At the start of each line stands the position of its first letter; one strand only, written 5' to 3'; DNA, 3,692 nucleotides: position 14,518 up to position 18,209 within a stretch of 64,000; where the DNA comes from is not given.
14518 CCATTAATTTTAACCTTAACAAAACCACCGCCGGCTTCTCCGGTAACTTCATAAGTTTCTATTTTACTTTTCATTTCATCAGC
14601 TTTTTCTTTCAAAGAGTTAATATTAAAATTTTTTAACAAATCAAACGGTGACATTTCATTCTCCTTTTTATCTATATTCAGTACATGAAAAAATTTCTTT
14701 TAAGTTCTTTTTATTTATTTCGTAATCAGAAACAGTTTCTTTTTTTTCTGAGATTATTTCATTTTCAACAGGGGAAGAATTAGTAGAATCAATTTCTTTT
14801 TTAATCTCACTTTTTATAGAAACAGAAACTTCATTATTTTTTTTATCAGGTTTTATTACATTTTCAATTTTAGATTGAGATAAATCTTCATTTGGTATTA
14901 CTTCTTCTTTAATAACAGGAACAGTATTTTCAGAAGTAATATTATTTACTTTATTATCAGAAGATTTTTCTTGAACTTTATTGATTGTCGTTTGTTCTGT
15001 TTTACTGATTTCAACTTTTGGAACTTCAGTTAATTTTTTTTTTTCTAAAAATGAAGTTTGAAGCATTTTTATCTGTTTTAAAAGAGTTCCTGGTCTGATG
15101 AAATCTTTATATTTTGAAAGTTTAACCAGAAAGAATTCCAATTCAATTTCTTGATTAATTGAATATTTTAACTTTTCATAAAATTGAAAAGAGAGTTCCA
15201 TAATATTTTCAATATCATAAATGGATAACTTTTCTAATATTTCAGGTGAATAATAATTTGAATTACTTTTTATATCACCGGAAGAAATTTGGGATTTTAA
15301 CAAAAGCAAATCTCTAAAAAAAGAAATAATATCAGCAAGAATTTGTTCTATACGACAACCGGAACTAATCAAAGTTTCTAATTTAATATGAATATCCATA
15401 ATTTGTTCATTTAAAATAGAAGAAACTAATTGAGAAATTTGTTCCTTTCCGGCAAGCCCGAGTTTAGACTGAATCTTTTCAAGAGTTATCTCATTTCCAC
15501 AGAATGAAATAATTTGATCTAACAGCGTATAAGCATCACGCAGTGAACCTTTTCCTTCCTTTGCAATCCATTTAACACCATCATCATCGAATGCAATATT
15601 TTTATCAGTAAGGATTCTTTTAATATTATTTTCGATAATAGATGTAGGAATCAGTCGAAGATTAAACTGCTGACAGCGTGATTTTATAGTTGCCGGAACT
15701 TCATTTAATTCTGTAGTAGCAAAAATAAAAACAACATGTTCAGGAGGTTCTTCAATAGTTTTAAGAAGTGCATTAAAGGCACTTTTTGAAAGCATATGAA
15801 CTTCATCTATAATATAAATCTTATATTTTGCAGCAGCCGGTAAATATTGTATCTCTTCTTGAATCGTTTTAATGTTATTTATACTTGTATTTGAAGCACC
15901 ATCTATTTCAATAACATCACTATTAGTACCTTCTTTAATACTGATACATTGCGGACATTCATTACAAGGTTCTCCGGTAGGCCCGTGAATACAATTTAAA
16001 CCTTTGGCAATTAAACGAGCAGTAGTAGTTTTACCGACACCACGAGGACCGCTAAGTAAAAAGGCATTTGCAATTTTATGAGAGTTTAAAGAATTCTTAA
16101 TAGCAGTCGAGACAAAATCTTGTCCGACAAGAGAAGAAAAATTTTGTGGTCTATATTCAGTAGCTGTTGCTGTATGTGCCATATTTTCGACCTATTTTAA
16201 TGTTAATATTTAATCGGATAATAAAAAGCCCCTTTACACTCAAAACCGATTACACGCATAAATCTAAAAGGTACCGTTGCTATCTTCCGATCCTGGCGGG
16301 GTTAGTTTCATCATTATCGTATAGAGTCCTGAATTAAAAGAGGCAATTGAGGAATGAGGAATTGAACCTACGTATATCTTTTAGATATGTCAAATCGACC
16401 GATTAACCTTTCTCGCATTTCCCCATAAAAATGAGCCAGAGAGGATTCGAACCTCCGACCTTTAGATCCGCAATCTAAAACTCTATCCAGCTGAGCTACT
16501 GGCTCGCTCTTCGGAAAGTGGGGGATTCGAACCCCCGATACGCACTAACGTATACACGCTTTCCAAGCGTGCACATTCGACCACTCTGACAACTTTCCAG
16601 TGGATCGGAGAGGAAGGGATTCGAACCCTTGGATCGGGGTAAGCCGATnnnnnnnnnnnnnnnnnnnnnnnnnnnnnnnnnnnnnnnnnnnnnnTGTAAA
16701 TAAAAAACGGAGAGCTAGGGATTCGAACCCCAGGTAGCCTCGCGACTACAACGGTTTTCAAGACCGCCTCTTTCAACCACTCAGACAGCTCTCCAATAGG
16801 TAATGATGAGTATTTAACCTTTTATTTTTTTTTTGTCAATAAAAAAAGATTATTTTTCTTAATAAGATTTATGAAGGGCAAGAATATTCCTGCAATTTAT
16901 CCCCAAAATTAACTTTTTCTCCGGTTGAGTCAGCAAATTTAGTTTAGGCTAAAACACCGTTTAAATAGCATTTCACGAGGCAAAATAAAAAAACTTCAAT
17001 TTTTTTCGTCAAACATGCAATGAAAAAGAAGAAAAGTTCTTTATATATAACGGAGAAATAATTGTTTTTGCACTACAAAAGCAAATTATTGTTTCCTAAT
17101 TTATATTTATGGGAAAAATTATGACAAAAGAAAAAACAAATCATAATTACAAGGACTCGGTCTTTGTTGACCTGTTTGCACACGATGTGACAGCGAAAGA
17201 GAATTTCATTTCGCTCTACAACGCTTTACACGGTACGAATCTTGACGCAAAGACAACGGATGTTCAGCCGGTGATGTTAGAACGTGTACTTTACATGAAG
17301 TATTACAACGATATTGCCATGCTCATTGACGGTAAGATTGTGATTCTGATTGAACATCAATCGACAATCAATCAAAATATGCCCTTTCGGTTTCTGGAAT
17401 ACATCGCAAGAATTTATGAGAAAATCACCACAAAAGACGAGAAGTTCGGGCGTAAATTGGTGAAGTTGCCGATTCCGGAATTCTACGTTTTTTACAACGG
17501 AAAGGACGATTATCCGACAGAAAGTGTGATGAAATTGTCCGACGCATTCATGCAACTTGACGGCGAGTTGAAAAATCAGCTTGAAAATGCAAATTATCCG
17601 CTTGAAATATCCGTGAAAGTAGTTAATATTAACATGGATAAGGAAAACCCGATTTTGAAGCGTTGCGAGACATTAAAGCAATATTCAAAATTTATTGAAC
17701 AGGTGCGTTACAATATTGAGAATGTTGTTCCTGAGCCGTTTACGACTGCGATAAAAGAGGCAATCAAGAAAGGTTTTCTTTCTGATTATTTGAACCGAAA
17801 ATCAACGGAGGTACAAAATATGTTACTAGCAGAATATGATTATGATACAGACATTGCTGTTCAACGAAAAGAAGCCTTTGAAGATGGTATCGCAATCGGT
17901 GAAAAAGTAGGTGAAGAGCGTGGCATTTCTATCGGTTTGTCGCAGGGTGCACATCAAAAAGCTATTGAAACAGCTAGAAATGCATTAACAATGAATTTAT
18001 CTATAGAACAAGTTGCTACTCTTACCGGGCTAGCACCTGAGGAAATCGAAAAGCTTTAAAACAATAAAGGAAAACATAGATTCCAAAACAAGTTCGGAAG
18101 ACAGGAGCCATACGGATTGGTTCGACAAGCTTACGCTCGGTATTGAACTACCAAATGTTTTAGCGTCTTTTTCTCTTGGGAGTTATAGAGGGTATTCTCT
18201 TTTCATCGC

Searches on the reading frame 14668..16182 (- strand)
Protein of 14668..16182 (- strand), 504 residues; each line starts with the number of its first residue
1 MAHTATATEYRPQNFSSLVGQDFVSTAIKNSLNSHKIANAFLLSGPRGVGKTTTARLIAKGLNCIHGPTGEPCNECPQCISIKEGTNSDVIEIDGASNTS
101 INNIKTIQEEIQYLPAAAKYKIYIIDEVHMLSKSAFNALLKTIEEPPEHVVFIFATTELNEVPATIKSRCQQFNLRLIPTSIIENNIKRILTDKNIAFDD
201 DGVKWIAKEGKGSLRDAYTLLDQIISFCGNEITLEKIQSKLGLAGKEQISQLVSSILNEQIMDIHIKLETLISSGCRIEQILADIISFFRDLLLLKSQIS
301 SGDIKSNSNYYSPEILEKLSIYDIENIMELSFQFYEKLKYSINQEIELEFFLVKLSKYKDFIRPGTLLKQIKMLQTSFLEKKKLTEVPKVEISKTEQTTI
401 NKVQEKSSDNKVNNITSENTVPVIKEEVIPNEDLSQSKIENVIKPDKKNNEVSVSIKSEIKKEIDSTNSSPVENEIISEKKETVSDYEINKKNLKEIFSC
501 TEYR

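Call 16: search_protein_families(library=pfam, proteins=[window:14668-16182:-], max_evalue=0.01)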
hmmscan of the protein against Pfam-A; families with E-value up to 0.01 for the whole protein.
window:14668-16182:- (504 aa): 15 families
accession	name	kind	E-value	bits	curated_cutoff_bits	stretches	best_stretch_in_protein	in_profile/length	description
PF13177.12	DNA_pol3_delta2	-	2.6e-43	148.2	27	1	21-176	2-158/161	DNA polymerase III, delta subunit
PF00004.35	AAA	-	5.9e-13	49.8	21.2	1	42-172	2-125/131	ATPase family associated with various cellular activities (AAA)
PF22608.2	DNAX_ATPase_lid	-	1.1e-11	44.8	27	1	183-229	2-48/49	DNA polymerase III clamp loader subunit, ATPase lid domain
PF12169.13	DNA_pol3_gamma3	-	1.1e-09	38.6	24.4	1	232-371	1-143/143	DNA polymerase III subunits gamma and tau domain III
PF07728.20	AAA_5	-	8.3e-08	32.8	22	1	41-147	2-94/139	AAA domain (dynein-related subfamily)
PF05496.18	RuvB_N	-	3.2e-07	30.7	27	1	11-94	2-91/159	Holliday junction DNA helicase RuvB P-loop domain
PF13401.12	AAA_22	-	3.8e-06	27.7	27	1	40-155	7-121/130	AAA domain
PF13173.12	AAA_14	-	3.9e-06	27.3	27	1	40-155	4-96/129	AAA domain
PF13604.12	AAA_30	-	1.4e-05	25.3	27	1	39-153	19-122/191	AAA domain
PF13479.12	AAA_24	-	0.00015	22.1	27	1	40-138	4-83/195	AAA domain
PF13245.12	AAA_19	-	0.00027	21.5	25.1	1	38-153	11-123/134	AAA domain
PF14532.12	Sigma54_activ_2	-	0.00067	20.3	25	0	67-158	28-109/138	Sigma-54 interaction domain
PF13191.12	AAA_16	-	0.0015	19.4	32.6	1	19-62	3-48/167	AAA ATPase domain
PF13712.12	Glyco_tranf_2_5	-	0.0031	17.7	27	1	73-146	15-82/210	Glycosyltransferase like family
PF04851.21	ResIII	-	0.0099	16.2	22.5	0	98-144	101-151/164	Type III restriction enzyme, res subunit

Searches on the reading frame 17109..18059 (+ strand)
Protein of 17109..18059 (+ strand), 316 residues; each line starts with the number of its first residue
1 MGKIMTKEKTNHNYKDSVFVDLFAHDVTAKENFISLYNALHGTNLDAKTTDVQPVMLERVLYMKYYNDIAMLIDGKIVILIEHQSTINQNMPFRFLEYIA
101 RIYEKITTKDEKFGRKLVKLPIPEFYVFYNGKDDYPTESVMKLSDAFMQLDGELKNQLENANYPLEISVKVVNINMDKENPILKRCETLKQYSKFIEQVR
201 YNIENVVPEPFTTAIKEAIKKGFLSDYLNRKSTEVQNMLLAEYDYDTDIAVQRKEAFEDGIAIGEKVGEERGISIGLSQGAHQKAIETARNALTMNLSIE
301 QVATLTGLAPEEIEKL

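Call 16: search_protein_families(library=pfam, proteins=[window:17109-18059:+], max_evalue=0.01)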
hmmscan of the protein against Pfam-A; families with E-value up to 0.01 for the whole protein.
window:17109-18059:+ (316 aa): 1 family
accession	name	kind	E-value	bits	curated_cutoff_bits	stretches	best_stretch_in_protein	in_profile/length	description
PF04754.18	Transposase_31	-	1e-10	42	21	1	74-166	68-150/203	Putative transposase, YhgA-like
